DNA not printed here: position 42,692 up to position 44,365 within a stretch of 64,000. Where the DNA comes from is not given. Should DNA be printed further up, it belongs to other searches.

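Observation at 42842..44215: ExbB/TolQ-like protein with a ~300-aa Cys-bearing N-terminal periplasmic domain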

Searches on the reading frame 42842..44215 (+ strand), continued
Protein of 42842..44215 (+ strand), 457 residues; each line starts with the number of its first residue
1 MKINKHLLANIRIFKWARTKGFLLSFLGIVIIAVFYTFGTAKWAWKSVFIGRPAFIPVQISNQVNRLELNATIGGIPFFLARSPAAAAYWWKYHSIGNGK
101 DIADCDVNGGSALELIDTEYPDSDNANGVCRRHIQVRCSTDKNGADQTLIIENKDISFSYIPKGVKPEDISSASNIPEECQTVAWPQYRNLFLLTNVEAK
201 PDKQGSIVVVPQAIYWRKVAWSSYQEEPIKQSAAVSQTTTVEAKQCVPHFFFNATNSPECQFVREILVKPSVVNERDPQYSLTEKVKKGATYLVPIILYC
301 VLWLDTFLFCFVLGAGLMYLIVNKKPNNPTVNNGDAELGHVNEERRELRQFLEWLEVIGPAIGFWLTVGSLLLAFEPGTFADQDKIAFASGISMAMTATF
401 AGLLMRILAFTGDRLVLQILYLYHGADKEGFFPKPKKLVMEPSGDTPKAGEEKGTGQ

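Call 44: fold_search(model_id=the predicted structure, library=pdb)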
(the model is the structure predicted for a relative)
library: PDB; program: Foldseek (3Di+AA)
matches with E <= 10: 277; with E <= 0.001: 0
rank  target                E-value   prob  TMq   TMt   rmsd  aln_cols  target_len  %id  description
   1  9k49_D                7.8e-02  0.82  0.14  0.28  11.6       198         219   20  Cryo-EM structure of inner membrane TolQRA complex in CYMAL-6-Neopentyl Glycol detergent micelles (released 2025-07-09)
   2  9ddn_B                8.7e-02  0.75  0.14  0.27  13.0       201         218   18  E. coli TolAQR conformation II (released 2025-07-09)
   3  6h2f_C                1.4e-01  0.30  0.12  0.16  42.5       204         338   13  Structure of the pre-pore AhlB of the tripartite alpha-pore forming toxin, AHL, from Aeromonas hydrophila. (released 2019-07-10)
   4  9ddm_B                2.2e-01  0.54  0.14  0.27  13.0       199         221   16  E. coli TolAQR conformation I (released 2025-07-09)
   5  9kpz_D                2.7e-01  0.93  0.20  0.39   8.8       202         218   17  Structure of TolQRA complex at pH 5.4 from E.coli (released 2026-03-04)
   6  5sv0_I                2.7e-01  0.63  0.15  0.28  12.2       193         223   13  Structure of the ExbB/ExbD complex from E. coli at pH 7.0 (released 2016-09-28)
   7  9a72_A                3.4e-01  0.63  0.15  0.23  34.6       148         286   11  Integrative model of YFMS-CHEW by crosslinking MS and deep learning (released 2024-09-18)
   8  9ddn_C                3.6e-01  0.47  0.14  0.27  12.6       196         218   16  E. coli TolAQR conformation II (released 2025-07-09)
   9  6h2f_E                3.6e-01  0.16  0.10  0.13  39.2       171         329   16  Structure of the pre-pore AhlB of the tripartite alpha-pore forming toxin, AHL, from Aeromonas hydrophila. (released 2019-07-10)
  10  3g6b_B                4.0e-01  0.21  0.10  0.20  37.4       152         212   10  Crystal structure of a Soluble Chemoreceptor from Thermotoga maritima Asn217Ile mutant (released 2009-07-28)
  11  9ddp_D                5.3e-01  0.77  0.18  0.33  14.4       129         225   19  E. coli TonB-ExbBD TonB bound to ExbB chain E (released 2025-07-09)
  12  9ddm_D                5.3e-01  0.35  0.14  0.28  13.4       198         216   19  E. coli TolAQR conformation I (released 2025-07-09)
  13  3g67_A                5.6e-01  0.47  0.16  0.30  37.0       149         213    9  Crystal Structure of a Soluble Chemoreceptor from Thermotoga maritima (released 2009-07-28)
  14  2ch7_A                5.6e-01  0.15  0.10  0.14  42.9       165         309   12  Crystal structure of the cytoplasmic domain of a bacterial chemoreceptor from Thermotoga maritima (released 2006-04-18)
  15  3g67_B                6.0e-01  0.18  0.11  0.20  38.9       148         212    9  Crystal Structure of a Soluble Chemoreceptor from Thermotoga maritima (released 2009-07-28)
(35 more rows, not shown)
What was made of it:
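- Closest known: Zorya ZorAB. Same: ZorA appears among the weak structural hits (call 44).
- The top Foldseek PDB hits of the full-length model are TolQ and ExbB (call 44). The Foldseek E-value is 0.08 (call 44). The top structural hits of A are TolQ and ExbB (call 44).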

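Call 45: find_related_loci(query=A1, collection=genome_contigs, flank=10000)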
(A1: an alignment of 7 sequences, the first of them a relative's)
Query A1 (457 aa) in genome_contigs; peptide patterns used: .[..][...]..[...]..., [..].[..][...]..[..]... (x = any residue, [..] = any of these).
428 stretches matched a pattern; 2 encode a relative of the query (tblastn E <= 1e-3); 2 distinct loci.
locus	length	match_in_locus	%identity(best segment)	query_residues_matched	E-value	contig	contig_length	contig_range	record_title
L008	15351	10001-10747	30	188-420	5e-25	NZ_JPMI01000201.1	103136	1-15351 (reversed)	Archangium violaceum Cb vi76 contig00213, whole genome shotgun sequence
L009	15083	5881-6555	28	229-457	3e-19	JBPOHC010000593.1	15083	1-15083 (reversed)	MAG: Myxococcota bacterium isolate MAG_1 c_000000106495, whole genome shotgun sequence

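Call 52: search_protein_families(library=pfam, proteins=[L008:5524-6642:-, L008:7382-9271:-, L008:7571-9430:+, L009:1890-5207:-, L009:10891-12837:-, L009:12584-14056:-, L001:8469-9548:-, L006:14647-15738:+, L001:5795-8245:-], max_evalue=0.01)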
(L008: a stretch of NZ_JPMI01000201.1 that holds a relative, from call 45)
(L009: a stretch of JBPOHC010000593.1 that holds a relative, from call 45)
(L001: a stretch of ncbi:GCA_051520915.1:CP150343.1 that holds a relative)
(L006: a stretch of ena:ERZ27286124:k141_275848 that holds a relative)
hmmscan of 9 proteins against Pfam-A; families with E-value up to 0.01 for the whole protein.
L008:5524-6642:- (372 aa): 2 families
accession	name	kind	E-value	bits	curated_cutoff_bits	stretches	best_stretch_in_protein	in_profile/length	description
PF13444.12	Acetyltransf_5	-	5.4e-08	33.9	22.4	1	133-231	2-100/102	Acetyltransferase (GNAT) domain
PF21926.2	FeeM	-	1.2e-07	32.1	27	1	129-252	2-123/158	N-acyl amino acid synthase FeeM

L008:7382-9271:- (629 aa): 0 families

L008:7571-9430:+ (619 aa): 5 families
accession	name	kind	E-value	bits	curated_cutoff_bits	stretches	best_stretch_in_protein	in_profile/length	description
PF03704.23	BTAD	-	2e-10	41.6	22.1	1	107-234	24-144/146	Bacterial transcriptional activator domain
PF13191.12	AAA_16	-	3.8e-10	41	32.6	1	263-409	2-154/167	AAA ATPase domain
PF13401.12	AAA_22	-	2.3e-06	28.4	27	1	280-406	5-103/130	AAA domain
PF01637.24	ATPase_2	-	0.0012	19.1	33.2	1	266-497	4-223/225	ATPase domain predominantly from Archaea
PF00486.34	Trans_reg_C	-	0.0089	16.5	26.2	0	26-84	1-60/77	Transcriptional regulatory protein, C terminal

L009:1890-5207:- (1105 aa): 3 families
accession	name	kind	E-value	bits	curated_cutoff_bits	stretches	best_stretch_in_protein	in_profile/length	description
PF00082.27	Peptidase_S8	-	3.5e-51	174.7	21.8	1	624-959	1-288/288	Subtilase family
PF13365.12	Trypsin_2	-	2e-18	67.9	27.6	1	166-338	1-144/144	Trypsin-like peptidase domain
PF19955.5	EAD1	-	1.4e-07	32.3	24.2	1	12-89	8-88/90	Effector-associated domain 1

L009:10891-12837:- (648 aa): 0 families

L009:12584-14056:- (490 aa): 1 family
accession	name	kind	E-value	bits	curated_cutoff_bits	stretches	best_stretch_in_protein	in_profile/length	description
PF03781.23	FGE-sulfatase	-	3.2e-49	168.3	23.3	1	199-475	3-255/255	Sulfatase-modifying factor enzyme 1-like domain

L001:8469-9548:- (359 aa): 1 family
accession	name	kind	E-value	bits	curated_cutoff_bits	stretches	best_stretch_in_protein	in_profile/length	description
PF00196.25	GerE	-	4.8e-11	42.6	23.5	1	301-354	3-56/57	Bacterial regulatory proteins, luxR family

L006:14647-15738:+ (363 aa): 1 family
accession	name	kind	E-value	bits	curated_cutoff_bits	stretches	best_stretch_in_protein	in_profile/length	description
PF00196.25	GerE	-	1.3e-10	41.2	23.5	1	295-348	3-55/57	Bacterial regulatory proteins, luxR family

L001:5795-8245:- (816 aa): 0 families

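Call 53: find_encoding_contigs(protein=P0044, flank=8000, max_places=3)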
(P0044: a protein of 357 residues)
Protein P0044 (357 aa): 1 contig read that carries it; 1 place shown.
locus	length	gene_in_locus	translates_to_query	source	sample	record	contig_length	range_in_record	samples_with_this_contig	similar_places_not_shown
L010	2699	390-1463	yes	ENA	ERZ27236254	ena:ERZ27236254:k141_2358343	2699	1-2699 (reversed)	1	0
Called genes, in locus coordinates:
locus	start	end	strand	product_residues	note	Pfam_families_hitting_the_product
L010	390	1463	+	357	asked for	PF01618:MotA_ExbB (weak)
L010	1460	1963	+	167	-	-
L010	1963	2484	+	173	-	-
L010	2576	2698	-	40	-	?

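Call 69: search_solved_structures(query=A6, max_evalue=1)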
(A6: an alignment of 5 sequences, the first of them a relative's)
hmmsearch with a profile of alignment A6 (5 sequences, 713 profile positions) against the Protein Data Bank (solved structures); distinct sequences matched with E-value up to 1: 2.
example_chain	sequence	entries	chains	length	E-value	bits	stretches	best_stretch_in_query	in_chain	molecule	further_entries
9x1w_A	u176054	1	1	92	0.29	12.3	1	192-268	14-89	P57-M4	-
9x1x_A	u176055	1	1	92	0.99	10.5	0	192-266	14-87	P57-M5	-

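Call 70: search_protein_families(library=pfam, alignment_id=A6, max_evalue=1)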
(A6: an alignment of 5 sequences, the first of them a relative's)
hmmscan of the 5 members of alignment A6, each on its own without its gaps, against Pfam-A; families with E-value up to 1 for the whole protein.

A. member 1, L001:13303-15204:+ (633 aa): 1 family
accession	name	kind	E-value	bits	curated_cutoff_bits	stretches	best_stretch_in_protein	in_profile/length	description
PF12644.12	DUF3782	-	0.015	15.9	24.4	1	196-231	13-49/78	Protein of unknown function (DUF3782)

B. families by the number of members that match (of 5 scanned): 2 families
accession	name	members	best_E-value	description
PF12644.12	DUF3782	1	0.015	Protein of unknown function (DUF3782)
PF07799.17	DUF1643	1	0.045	Protein of unknown function (DUF1643)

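Call 73: list_cluster_members(proteins=[P0009, P0010, P0011, P0012, P0014, P0015, P0017, P0019, P0022, P0029])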
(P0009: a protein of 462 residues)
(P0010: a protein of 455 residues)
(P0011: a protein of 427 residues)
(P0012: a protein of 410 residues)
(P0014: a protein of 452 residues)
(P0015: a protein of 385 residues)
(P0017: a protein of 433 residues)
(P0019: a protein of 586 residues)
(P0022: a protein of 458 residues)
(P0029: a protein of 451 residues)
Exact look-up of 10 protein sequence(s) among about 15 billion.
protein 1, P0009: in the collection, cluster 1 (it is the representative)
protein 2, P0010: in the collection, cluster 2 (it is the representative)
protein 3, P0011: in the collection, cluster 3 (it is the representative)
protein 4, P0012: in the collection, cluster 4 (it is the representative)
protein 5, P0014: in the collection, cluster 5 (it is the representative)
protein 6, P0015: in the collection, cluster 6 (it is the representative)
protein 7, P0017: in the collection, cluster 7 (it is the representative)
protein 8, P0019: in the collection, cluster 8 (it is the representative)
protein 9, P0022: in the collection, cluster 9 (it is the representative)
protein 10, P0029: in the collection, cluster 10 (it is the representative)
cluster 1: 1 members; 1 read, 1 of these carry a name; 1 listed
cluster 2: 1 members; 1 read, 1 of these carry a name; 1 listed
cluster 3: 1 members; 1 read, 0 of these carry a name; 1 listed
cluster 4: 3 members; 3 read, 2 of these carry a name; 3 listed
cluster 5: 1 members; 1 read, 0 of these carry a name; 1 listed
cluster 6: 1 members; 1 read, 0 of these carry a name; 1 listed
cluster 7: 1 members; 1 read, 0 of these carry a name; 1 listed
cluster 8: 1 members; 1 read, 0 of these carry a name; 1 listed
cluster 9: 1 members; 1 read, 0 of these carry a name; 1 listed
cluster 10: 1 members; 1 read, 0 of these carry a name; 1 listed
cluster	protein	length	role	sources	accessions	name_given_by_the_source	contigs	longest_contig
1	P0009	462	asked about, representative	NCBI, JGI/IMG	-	biopolymer transport protein ExbB/TolQ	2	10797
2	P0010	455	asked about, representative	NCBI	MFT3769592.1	MAG: hypothetical protein QM820_29505 [Minicystis sp.]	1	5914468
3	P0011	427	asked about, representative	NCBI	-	-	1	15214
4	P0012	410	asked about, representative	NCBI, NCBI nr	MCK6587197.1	MAG: hypothetical protein L6Q76_06385, partial [Polyangiaceae bacterium] | hypothetical protein [Polyangiaceae bacterium]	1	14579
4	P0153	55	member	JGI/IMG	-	hypothetical protein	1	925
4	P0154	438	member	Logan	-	-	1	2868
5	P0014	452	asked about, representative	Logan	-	-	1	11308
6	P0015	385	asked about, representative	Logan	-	-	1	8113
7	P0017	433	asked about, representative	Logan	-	-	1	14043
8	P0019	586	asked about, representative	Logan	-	-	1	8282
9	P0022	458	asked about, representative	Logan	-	-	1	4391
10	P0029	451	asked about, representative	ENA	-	-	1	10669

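Call 74: find_encoding_contigs(protein=P0010, flank=10000, max_places=2)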
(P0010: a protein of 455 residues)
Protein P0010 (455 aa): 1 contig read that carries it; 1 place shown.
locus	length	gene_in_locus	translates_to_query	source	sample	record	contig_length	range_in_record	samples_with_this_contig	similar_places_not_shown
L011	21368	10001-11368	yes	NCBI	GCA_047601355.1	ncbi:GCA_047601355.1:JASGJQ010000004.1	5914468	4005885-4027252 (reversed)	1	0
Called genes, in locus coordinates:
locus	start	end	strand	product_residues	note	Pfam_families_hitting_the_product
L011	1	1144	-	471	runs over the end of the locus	PF13229:Beta_helix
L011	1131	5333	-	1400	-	PF00069:Pkinase, PF07714:PK_Tyr_Ser-Thr, PF00211:Guanylate_cyc (weak), PF13191:AAA_16, PF17874:TPR_MalT (faint), PF13424:TPR_12 (weak)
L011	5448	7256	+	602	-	PF00498:FHA, PF16697:Yop-YscD_cpl (weak), PF00158:Sigma54_activat, PF14532:Sigma54_activ_2, PF07728:AAA_5, PF25601:AAA_lid_14, PF02954:HTH_8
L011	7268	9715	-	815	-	PF22842:Pel9A-like_beta_helix (faint), PF13229:Beta_helix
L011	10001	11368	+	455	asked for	-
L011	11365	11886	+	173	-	-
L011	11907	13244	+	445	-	-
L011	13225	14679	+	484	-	-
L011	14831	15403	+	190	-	-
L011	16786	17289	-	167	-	-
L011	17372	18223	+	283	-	PF00595:PDZ (weak), PF13180:PDZ_2, PF17820:PDZ_6 (weak), PF00578:AhpC-TSA, PF08534:Redoxin, PF00085:Thioredoxin, PF13098:Thioredoxin_2 (weak), PF13905:Thioredoxin_8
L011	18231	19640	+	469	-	PF05762:VWA_CoxE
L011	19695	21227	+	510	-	PF03255:ACCA (faint), PF01039:Carboxyl_trans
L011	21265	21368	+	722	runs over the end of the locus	PF00082:Peptidase_S8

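Call 75: find_encoding_contigs(protein=P0017, flank=10000, max_places=2)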
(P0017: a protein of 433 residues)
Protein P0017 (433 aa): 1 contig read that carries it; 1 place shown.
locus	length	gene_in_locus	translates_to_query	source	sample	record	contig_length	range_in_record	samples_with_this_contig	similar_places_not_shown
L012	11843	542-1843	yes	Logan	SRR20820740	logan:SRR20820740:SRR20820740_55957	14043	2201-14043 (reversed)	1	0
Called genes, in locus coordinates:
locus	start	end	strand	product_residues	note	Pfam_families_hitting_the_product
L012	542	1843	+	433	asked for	PF01618:MotA_ExbB (weak)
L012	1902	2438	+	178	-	-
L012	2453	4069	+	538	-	-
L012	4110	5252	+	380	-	-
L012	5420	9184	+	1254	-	PF17957:Big_7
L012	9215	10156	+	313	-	-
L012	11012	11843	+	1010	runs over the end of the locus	?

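Call 76: find_encoding_contigs(protein=P0029, flank=10000, max_places=2)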
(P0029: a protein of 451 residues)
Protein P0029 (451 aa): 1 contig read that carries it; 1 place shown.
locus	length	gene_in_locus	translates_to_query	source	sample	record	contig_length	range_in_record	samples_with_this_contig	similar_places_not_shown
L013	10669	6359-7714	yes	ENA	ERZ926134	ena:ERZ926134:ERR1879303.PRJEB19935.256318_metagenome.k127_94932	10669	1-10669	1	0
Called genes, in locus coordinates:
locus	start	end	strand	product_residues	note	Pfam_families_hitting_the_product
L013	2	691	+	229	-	?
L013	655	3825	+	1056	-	PF00069:Pkinase, PF07714:PK_Tyr_Ser-Thr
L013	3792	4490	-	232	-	-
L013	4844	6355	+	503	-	PF00082:Peptidase_S8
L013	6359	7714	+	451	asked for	-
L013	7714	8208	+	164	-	-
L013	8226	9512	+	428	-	-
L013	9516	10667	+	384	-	?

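Call 86: search_protein_families(library=pfam, proteins=[P0078, P0019, P0045, P0152, P0150], max_evalue=0.01)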
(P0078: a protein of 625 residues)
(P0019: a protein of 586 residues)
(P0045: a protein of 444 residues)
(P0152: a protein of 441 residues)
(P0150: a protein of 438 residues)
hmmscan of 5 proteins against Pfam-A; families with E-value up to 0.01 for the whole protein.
P0078 (625 aa): 1 family
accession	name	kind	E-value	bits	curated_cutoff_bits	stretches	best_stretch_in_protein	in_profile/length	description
PF03160.20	Calx-beta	-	2.3e-06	28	27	1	27-87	49-104/119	Calx-beta domain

P0019 (586 aa): 1 family
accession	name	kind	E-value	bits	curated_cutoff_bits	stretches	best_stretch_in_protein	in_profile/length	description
PF01618.21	MotA_ExbB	-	0.0067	16.6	22.9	0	394-459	47-113/127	MotA/TolQ/ExbB proton channel family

P0045 (444 aa): 1 family
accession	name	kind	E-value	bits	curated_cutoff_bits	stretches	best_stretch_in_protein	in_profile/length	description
PF01618.21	MotA_ExbB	-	6.8e-07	29.5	22.9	1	362-432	53-124/127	MotA/TolQ/ExbB proton channel family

P0152 (441 aa): 1 family
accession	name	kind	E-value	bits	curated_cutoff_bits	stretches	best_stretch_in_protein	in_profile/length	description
PF01618.21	MotA_ExbB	-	2.2e-05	24.7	22.9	1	244-312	38-108/127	MotA/TolQ/ExbB proton channel family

P0150 (438 aa): 1 family
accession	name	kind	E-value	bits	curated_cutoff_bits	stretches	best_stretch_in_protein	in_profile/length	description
PF01618.21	MotA_ExbB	-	4.8e-05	23.6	22.9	1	253-310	44-103/127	MotA/TolQ/ExbB proton channel family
